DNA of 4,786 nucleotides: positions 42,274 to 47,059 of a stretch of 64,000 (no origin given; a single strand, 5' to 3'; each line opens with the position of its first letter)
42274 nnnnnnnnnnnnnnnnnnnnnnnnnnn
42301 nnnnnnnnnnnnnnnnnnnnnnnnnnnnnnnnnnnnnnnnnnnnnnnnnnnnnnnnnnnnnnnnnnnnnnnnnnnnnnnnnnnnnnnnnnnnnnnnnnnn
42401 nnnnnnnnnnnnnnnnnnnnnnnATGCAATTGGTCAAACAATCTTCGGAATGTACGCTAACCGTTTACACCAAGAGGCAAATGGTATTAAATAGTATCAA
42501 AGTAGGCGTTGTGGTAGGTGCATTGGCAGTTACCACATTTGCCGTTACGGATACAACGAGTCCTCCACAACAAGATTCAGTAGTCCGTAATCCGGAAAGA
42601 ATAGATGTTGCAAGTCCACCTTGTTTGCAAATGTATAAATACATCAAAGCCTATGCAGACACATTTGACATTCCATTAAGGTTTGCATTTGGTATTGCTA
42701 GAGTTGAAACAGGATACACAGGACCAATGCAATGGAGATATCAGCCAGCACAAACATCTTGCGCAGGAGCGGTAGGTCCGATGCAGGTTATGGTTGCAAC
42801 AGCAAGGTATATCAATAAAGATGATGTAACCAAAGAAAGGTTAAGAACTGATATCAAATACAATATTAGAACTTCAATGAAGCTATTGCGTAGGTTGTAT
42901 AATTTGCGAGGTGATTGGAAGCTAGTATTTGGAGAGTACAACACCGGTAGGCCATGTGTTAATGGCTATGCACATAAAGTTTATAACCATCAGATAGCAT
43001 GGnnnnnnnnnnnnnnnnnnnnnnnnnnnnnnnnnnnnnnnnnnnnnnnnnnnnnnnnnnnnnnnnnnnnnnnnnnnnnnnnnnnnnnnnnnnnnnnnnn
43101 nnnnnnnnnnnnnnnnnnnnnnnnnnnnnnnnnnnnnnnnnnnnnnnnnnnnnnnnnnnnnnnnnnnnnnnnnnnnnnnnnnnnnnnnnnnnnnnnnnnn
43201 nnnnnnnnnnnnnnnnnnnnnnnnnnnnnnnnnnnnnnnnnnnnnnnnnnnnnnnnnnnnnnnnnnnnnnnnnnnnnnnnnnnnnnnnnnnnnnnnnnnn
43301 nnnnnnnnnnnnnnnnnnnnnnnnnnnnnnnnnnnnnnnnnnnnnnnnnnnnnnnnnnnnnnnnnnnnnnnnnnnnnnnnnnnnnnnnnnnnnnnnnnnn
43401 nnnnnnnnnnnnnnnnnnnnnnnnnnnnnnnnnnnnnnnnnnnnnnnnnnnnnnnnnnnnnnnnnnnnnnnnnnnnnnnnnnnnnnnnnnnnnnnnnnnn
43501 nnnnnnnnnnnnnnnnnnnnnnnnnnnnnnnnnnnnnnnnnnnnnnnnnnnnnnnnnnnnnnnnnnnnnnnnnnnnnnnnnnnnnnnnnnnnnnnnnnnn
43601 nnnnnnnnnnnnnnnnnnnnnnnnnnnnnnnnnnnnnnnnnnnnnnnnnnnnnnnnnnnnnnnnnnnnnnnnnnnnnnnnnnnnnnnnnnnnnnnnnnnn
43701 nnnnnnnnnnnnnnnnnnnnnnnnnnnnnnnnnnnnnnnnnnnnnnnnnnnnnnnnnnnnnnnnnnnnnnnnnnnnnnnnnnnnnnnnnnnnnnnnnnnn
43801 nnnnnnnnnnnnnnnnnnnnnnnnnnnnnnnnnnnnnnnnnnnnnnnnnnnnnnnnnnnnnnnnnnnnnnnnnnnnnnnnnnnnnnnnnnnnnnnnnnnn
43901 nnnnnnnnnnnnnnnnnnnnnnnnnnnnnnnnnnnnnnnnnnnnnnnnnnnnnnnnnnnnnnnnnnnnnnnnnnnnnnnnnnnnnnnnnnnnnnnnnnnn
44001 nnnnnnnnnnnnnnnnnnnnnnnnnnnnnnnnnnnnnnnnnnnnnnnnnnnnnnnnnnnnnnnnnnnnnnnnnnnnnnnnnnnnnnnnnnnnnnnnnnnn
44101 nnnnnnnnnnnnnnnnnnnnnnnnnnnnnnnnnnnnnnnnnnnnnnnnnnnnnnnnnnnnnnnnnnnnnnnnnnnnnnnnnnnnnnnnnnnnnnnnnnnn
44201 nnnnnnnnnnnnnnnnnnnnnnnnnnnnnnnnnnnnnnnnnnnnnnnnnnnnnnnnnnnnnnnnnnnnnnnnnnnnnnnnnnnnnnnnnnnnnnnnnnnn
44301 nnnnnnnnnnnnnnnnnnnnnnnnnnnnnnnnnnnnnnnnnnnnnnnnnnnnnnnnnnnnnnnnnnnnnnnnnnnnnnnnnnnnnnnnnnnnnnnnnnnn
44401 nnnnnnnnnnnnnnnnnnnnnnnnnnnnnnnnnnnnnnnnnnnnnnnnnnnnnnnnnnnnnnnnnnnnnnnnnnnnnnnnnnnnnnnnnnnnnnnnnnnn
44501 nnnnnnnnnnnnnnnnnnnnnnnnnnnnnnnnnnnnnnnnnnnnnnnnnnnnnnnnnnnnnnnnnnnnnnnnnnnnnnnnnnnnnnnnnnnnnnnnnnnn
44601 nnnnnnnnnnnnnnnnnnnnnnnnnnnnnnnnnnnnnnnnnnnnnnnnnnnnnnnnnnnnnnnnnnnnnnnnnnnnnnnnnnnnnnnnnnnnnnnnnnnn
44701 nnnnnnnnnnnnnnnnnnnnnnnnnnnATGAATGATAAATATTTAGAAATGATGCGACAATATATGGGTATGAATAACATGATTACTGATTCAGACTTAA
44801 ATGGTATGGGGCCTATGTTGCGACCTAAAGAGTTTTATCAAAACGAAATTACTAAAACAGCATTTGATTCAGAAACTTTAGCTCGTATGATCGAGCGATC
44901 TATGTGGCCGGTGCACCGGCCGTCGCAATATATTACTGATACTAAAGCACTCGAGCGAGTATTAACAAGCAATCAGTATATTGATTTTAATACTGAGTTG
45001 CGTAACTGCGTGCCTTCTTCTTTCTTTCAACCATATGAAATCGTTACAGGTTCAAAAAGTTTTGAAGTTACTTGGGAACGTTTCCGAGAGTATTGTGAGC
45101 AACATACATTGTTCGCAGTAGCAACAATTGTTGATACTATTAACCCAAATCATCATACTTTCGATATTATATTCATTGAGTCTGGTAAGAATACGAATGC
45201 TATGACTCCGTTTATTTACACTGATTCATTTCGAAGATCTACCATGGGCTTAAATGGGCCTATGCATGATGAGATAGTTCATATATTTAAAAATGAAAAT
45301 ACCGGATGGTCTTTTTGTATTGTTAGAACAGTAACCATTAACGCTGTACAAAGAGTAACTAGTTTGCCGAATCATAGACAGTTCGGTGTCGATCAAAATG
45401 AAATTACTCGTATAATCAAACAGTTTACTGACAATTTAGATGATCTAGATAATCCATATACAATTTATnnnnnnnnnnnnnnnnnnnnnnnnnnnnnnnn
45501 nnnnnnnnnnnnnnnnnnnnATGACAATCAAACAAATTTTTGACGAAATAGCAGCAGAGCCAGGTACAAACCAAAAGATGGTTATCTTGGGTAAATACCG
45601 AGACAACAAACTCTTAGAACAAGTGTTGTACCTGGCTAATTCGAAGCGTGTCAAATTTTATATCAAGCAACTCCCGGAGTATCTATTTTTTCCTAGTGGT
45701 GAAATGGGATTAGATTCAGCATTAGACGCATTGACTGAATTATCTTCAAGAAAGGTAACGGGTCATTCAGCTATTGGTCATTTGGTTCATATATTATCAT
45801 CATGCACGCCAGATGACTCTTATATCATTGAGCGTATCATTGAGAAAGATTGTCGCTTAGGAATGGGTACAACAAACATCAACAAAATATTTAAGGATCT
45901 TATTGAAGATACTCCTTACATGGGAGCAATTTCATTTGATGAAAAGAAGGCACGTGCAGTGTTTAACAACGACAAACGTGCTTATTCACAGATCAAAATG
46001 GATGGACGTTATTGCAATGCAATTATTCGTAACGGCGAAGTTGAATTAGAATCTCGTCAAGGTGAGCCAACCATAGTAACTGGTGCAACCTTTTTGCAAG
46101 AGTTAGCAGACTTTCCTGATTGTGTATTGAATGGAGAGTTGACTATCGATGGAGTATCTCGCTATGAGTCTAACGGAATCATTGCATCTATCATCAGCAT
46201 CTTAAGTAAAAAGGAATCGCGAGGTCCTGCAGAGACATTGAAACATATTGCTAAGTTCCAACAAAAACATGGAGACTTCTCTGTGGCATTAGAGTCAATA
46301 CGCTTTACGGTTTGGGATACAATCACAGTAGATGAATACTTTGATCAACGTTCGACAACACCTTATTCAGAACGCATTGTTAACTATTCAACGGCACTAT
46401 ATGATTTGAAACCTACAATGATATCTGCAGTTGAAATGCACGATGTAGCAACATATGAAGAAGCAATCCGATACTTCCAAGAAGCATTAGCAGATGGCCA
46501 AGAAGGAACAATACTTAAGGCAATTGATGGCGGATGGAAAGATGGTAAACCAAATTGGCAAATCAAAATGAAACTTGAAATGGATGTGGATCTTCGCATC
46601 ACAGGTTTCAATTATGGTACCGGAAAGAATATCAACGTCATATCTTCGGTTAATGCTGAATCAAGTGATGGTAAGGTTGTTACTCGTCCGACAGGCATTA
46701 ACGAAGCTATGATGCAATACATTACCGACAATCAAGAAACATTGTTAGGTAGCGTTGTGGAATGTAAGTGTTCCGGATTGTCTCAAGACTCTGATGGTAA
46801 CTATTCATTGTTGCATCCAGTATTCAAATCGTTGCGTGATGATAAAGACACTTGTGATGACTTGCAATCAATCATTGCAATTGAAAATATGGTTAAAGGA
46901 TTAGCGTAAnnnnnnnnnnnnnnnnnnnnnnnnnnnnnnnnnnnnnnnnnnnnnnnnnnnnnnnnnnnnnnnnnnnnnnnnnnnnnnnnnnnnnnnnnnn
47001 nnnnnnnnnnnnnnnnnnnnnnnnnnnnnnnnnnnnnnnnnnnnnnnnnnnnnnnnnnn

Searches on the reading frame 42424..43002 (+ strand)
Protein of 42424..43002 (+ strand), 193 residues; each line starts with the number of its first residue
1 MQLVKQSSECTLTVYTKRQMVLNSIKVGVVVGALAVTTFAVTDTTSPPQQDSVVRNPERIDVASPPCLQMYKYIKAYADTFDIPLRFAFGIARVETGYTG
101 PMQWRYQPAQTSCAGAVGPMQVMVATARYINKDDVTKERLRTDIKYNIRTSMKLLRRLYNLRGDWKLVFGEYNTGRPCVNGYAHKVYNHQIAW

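Call 57: search_protein_families(library=pfam, proteins=[window:42424-43002:+], max_evalue=0.01)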
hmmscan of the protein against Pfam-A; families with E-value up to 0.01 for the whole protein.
window:42424-43002:+ (193 aa): 1 family
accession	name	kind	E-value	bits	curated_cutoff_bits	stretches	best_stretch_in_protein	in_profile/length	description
PF01464.25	SLT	-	5.4e-11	42.5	21.3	1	73-189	2-111/117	Transglycosylase SLT domain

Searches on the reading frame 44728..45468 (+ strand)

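Call 57: search_protein_families(library=pfam, proteins=[window:44728-45468:+], max_evalue=0.01)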
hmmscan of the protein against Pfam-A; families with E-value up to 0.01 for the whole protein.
window:44728-45468:+ (247 aa): 1 family
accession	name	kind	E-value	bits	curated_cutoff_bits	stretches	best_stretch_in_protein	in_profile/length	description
PF24466.1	DUF7578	-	0.0036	17.3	27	1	62-91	33-62/65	Domain of unknown function (DUF7578)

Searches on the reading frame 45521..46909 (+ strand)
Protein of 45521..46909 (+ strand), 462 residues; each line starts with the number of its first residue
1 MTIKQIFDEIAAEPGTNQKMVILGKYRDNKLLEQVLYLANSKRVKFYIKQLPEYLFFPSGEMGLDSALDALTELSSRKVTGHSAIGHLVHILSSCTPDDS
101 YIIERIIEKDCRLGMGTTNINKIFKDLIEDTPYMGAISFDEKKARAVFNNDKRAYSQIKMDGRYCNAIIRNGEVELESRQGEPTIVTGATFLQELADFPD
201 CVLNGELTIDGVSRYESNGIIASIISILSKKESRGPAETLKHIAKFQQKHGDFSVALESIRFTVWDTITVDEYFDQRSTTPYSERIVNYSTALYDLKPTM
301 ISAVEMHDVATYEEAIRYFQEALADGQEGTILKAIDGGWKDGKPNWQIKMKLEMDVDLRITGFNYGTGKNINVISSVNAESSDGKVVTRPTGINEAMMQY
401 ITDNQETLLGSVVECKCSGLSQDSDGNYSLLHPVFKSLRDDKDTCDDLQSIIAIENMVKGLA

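Call 12: search_protein_families(library=phrogs, proteins=[window:45521-46909:+])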
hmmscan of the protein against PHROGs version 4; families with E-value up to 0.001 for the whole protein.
window:45521-46909:+ (462 aa): 2 families
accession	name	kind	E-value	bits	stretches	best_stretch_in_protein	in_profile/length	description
phrog_114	-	DNA, RNA and nucleotide metabolism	2.7e-107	360.9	1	1-458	89-517/634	ATP-dependent DNA ligase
phrog_30362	-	DNA, RNA and nucleotide metabolism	4.3e-08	34.3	1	314-443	3-138/144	DNA ligase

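Call 13: search_protein_families(library=pfam, proteins=[window:45521-46909:+])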
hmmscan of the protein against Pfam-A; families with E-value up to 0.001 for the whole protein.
window:45521-46909:+ (462 aa): 2 families
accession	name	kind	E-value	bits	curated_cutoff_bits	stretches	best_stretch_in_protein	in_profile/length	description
PF01068.26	DNA_ligase_A_M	-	5.2e-11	43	26.2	1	146-351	13-204/204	ATP dependent DNA ligase domain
PF04675.19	DNA_ligase_A_N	-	0.00026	21.7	24.6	0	54-121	103-170/174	DNA ligase N terminus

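Call 14: find_related_loci(query=window:45521-46906:+, collection=viral_contigs, flank=10000)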
Query window:45521-46906:+ (462 aa) in viral_contigs; peptide patterns used: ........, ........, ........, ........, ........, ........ (x = any residue, [..] = any of these).
190 stretches matched a pattern; 173 encode a relative of the query (tblastn E <= 1e-3); the best 80 are kept; 80 distinct loci.
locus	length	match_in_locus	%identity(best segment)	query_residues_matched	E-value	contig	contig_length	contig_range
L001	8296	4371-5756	94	1-462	0e+0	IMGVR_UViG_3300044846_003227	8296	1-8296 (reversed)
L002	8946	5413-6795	85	1-461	0e+0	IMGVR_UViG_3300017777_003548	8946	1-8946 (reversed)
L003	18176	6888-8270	81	1-461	0e+0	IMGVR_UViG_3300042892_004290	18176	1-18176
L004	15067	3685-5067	81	1-461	0e+0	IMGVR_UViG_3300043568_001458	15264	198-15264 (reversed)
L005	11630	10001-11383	81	1-461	0e+0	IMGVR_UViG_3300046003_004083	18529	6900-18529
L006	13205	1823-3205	81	1-461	0e+0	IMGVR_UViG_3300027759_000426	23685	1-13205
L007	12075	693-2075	81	1-461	0e+0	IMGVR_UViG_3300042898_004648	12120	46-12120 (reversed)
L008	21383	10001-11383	87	1-461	0e+0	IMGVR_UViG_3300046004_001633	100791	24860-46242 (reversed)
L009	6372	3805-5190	67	1-461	0e+0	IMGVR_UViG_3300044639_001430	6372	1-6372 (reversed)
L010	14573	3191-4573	68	1-461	0e+0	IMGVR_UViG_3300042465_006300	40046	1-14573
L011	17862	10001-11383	67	1-461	0e+0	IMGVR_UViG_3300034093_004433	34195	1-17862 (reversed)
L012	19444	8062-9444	67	1-461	0e+0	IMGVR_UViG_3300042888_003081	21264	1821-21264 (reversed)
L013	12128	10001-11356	67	7-461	0e+0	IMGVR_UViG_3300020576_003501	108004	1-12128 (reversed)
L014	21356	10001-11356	67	7-461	0e+0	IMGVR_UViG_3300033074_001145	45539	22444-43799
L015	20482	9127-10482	67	7-461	0e+0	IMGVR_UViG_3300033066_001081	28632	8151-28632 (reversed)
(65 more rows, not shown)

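Call 28: search_dna_similar(query=window:45521-46906:+, collection=phages, mode=protein, max_rows=15)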
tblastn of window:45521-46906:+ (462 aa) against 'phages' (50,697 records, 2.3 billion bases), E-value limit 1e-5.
Records with a match: 2305; places in all: 2305; records where one place covers at least 80% of the query: 1937.
Best place of each record, by identity: <60% 2305.
By first word of the organism name: Escherichia 673; Klebsiella 342; Vibrio 246; Salmonella 203; Aeromonas 96; Shigella 89; Acinetobacter 72; Enterobacter 64; Campylobacter 54; Enterobacteria 49; and 57 more.
By host as written in the record: - 361; Escherichia coli 279; Klebsiella pneumoniae 116; Escherichia coli O157:H7 38; Salmonella enterica 29; Escherichia coli B 28; Aeromonas salmonicida 28; Escherichia coli str. K-12 substr. MG1655 26; and 575 more.
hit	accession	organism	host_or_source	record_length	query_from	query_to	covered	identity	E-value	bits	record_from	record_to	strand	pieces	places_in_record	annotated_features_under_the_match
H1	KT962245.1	Cellulophaga phage phi4:1_13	Cellulophaga baltica #13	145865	1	459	99%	52.5%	3e-141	452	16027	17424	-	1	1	DNA ligase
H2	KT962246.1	Cellulophaga phage phi4:1_18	Cellulophaga baltica #18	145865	1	459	99%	52.5%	3e-141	452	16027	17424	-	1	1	DNA ligase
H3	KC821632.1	Cellulophaga phage phi4:1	Cellulophaga baltica #4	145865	1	459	99%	52.5%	3e-141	452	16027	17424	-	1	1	DNA ligase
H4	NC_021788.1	Cellulophaga phage phi4:1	Cellulophaga baltica #4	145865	1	459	99%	52.5%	3e-141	452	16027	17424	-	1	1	ATP-dependent DNA ligase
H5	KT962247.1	Cellulophaga phage phi17:2_18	Cellulophaga baltica #18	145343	1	459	99%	52.2%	1e-140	451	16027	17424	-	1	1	DNA ligase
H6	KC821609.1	Cellulophaga phage phi17:2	Cellulophaga baltica #17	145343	1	459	99%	52.2%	1e-140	451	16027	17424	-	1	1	DNA ligase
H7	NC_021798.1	Cellulophaga phage phi17:2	Cellulophaga baltica #17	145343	1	459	99%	52.2%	1e-140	451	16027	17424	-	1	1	ATP-dependent DNA ligase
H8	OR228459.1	Klebsiella phage fENko-Kae01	Klebsiella aerogenes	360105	1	454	98%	32.4%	6e-50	188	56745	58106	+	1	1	DNA ligase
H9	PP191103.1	Salmonella phage PHA46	Salmonella enterica subsp. enterica ...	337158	1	454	98%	32.1%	6e-49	186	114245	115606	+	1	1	ATP-dependent ligase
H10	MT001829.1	Salmonella phage SE_PL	Salmonella enterica subsp. enterica ...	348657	1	454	98%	32.1%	6e-49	186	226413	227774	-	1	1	DNA ligage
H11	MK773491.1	Salmonella phage 7t3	Salmonella enterica subsp. enterica ...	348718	1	454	98%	32.1%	6e-49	186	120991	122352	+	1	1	DNA ligase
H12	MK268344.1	Salmonella phage Munch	Salmonella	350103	1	454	98%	32.1%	7e-49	185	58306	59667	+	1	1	DNA ligase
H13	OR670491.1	Escherichia phage vB_EcoM_JNE01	Escherichia coli O157:H7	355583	1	456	99%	31.9%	1e-48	184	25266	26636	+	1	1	DNA ligase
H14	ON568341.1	Escherichia phage UE-S1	Escherichia coli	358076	1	456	99%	31.7%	5e-46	177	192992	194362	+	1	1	DNA ligase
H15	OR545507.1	Escherichia phage Sharanji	Escherichia coli K12 MG1655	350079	1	454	98%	31.8%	6e-45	174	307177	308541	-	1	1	DNA ligase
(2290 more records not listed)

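Call 29: get_annotated_region(hit=H4, flank=17000)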
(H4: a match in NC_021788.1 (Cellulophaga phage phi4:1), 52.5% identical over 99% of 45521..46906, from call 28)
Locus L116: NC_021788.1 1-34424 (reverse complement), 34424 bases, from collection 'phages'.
description: Cellulophaga phage phi4:1, complete genome.
organism: Cellulophaga phage phi4:1 (NCBI taxid 1328029)
taxonomy: Viruses; Duplodnaviria; Heunggongvirae; Uroviricota; Caudoviricetes; Lightbulbvirus; Lightbulbvirus Cba41
host: Cellulophaga baltica #4; source: seawater; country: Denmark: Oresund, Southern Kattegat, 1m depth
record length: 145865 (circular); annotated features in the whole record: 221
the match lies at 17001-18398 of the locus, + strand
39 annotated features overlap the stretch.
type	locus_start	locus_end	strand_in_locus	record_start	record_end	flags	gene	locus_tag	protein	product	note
CDS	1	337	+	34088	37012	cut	-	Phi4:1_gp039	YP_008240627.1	virion structural protein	annotation based on experimental MS/MS proteomics analysis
CDS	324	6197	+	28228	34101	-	-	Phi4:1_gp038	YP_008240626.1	structural protein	annotation based on experimental MS/MS proteomics analysis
CDS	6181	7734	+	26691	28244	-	-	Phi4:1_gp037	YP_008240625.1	virion structural protein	annotation based on experimental MS/MS proteomics analysis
CDS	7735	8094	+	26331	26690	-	-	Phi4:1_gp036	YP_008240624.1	hypothetical protein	-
CDS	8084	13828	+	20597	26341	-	-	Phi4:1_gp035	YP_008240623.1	virion structural protein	annotation based on experimental MS/MS proteomics analysis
CDS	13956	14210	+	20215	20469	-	-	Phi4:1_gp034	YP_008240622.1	hypothetical protein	-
CDS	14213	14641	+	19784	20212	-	-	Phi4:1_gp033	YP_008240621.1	hypothetical protein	-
CDS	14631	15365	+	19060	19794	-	-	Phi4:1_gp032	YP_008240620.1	tRNA nucleotidyltransferase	annotation based on sequence similarity to NCBI ZP_09549131, CDD COG0617, and Pfam PF01743.15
CDS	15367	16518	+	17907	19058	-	-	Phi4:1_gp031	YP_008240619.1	polymerase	annotation based on sequence similarity to NCBI ZP_01688282, CDD cd01437, and Pfam PF00644.15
CDS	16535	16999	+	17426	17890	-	-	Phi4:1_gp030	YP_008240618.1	hypothetical protein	-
CDS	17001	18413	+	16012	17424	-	-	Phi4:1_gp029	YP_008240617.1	ATP-dependent DNA ligase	annotation based on sequence similarity to NCBI AFA44759, CDD PHA02587, and Pfam PF01068.16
CDS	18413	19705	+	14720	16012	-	-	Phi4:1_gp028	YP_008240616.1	DNA methyltransferase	annotation based on sequence similarity to NCBI ZP_07038834, CDD COG0270, and Pfam PF00145.12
CDS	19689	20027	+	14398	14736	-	-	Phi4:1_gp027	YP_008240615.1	hypothetical protein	-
CDS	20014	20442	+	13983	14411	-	-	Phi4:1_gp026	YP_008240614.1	cysteine dioxygenase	-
CDS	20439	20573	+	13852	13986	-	-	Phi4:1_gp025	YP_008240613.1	hypothetical protein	-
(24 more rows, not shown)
